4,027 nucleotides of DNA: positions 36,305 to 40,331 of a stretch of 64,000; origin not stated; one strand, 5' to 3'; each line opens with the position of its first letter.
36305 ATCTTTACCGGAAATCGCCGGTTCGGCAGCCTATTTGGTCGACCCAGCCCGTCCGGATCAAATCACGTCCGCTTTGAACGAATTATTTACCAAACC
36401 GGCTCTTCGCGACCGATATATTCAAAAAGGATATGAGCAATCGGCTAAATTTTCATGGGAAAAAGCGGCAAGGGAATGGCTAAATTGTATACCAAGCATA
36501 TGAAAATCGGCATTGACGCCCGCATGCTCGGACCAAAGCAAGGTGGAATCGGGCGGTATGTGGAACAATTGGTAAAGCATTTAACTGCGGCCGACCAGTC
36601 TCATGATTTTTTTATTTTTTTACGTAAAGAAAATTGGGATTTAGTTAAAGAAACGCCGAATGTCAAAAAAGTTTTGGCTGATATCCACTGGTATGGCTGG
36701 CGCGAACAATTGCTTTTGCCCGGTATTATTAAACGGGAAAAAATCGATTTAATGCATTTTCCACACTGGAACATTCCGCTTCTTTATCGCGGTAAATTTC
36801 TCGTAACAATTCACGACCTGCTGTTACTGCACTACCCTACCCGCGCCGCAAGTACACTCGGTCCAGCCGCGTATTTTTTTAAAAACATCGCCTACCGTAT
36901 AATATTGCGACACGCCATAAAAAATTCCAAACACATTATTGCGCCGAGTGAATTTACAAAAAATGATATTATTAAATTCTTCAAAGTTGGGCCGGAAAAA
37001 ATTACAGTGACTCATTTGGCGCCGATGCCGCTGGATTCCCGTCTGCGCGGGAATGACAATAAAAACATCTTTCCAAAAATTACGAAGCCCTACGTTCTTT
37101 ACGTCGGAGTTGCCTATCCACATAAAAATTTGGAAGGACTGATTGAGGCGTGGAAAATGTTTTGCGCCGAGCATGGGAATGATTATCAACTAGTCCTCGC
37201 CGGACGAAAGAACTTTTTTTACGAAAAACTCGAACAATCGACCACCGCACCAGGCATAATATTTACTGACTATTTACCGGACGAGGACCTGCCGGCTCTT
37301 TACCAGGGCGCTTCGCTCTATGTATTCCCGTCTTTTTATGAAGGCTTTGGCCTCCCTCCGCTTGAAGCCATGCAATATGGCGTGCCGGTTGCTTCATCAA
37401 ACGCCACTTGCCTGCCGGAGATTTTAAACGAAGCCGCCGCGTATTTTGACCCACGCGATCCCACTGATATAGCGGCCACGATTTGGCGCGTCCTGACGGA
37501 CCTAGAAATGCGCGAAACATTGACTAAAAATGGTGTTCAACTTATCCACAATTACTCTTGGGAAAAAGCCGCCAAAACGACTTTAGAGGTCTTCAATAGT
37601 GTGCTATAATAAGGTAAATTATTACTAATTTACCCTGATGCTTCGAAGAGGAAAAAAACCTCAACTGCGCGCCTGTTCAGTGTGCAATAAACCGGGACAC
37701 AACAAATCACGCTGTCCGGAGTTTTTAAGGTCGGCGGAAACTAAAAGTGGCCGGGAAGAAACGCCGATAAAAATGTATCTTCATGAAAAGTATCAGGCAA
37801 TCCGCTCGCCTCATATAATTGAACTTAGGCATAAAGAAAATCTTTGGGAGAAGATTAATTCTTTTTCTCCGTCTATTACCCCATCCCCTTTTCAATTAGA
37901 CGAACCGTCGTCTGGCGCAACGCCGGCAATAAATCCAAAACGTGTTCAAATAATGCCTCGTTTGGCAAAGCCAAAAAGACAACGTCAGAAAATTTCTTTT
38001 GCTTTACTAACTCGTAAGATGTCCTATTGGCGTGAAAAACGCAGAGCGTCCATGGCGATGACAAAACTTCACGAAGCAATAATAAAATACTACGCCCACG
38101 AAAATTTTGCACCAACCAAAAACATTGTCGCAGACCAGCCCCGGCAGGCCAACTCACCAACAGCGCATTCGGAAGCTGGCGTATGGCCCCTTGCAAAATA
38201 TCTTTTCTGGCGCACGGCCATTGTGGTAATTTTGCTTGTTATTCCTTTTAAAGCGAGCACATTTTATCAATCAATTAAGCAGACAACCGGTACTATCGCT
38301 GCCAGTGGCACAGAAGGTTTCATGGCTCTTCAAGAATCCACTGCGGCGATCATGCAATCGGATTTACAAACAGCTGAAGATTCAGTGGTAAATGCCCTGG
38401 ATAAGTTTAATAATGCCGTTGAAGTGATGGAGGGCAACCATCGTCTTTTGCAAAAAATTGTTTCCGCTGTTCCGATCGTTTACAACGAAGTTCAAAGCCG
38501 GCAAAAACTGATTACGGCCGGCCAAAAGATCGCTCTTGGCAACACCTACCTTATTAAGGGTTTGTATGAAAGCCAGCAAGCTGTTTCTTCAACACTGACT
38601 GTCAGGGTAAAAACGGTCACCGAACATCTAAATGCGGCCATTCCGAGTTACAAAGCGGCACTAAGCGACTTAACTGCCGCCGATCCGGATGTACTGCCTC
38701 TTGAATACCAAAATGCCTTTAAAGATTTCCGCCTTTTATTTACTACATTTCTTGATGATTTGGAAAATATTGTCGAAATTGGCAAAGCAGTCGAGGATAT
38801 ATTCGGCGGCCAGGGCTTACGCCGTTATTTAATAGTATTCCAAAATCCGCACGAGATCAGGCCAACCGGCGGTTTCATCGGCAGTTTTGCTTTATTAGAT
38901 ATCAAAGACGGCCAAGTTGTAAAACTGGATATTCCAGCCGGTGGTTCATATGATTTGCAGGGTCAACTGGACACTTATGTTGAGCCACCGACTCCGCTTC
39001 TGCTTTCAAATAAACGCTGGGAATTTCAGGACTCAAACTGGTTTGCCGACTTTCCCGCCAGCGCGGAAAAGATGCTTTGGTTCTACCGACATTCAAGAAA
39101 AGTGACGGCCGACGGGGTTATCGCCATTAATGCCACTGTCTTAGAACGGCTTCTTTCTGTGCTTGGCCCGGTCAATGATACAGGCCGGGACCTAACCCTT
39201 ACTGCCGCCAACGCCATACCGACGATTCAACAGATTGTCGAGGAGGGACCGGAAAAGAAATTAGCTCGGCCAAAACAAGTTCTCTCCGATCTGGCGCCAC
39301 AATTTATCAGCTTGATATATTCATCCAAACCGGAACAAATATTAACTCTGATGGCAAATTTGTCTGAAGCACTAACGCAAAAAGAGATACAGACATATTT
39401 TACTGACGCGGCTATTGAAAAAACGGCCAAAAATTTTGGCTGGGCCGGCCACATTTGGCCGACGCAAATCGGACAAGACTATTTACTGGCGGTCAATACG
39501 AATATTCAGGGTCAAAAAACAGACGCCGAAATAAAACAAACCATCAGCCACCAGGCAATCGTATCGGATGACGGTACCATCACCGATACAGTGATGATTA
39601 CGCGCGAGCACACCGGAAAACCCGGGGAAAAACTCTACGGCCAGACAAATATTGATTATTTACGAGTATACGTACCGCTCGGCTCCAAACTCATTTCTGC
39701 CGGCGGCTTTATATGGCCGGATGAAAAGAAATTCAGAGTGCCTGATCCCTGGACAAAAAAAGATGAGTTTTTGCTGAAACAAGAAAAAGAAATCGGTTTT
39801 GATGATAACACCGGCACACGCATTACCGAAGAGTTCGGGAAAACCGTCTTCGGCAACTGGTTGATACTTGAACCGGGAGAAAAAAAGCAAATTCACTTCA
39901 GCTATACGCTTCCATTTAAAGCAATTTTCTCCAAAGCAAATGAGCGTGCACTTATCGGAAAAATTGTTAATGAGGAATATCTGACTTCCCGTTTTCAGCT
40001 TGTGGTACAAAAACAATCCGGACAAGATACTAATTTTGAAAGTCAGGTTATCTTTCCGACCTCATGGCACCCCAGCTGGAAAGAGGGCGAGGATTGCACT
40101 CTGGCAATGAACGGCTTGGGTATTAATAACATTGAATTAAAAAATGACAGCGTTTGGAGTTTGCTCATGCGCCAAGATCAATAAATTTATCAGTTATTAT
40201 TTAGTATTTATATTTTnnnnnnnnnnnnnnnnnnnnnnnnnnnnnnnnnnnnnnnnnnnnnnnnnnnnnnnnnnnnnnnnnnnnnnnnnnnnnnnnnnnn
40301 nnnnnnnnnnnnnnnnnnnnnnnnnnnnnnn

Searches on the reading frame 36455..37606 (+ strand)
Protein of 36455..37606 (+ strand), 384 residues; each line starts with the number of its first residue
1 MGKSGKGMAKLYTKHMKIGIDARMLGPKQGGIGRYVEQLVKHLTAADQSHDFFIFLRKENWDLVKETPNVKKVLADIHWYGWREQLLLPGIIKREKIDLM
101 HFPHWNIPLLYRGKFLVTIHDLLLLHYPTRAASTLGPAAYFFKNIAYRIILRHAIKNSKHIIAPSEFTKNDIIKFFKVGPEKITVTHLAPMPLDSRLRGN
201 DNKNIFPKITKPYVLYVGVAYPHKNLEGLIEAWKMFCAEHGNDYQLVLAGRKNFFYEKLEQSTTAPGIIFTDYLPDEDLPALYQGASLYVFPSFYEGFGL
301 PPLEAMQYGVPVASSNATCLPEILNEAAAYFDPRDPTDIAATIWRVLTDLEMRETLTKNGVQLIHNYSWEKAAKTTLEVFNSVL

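Call 82: search_protein_families(library=pfam, proteins=[window:36455-37606:+], max_evalue=0.001)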
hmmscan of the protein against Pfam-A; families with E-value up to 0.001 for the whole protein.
window:36455-37606:+ (384 aa): 6 families
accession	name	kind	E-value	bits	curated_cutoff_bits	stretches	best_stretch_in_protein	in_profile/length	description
PF00534.26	Glycos_transf_1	-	4.1e-34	118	26.4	1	209-360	13-169/172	Glycosyl transferases group 1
PF13692.12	Glyco_trans_1_4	-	4.5e-27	95.5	27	1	212-349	2-142/142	Glycosyl transferases group 1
PF13439.12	Glyco_transf_4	-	4.6e-17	63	28.5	1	30-187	2-163/170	Glycosyltransferase Family 4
PF20706.3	GT4-conflict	-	1e-09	38.4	26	1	180-374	169-383/385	Family 4 Glycosyltransferase in conflict systems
PF13579.12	Glyco_trans_4_4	-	2.5e-07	31.6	29.7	1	30-187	1-156/158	Glycosyl transferase 4-like domain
PF13524.12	Glyco_trans_1_2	-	0.00027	21.3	25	1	242-377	13-143/144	Glycosyl transferase-like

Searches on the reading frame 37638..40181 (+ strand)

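Call 82: search_protein_families(library=pfam, proteins=[window:37638-40181:+], max_evalue=0.001)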
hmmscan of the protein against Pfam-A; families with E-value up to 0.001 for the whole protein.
window:37638-40181:+ (848 aa): 1 family
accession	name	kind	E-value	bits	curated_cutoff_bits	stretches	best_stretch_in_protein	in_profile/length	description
PF13196.11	DUF4012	-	4.8e-26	92.4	28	1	393-531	2-140/144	Protein of unknown function (DUF4012)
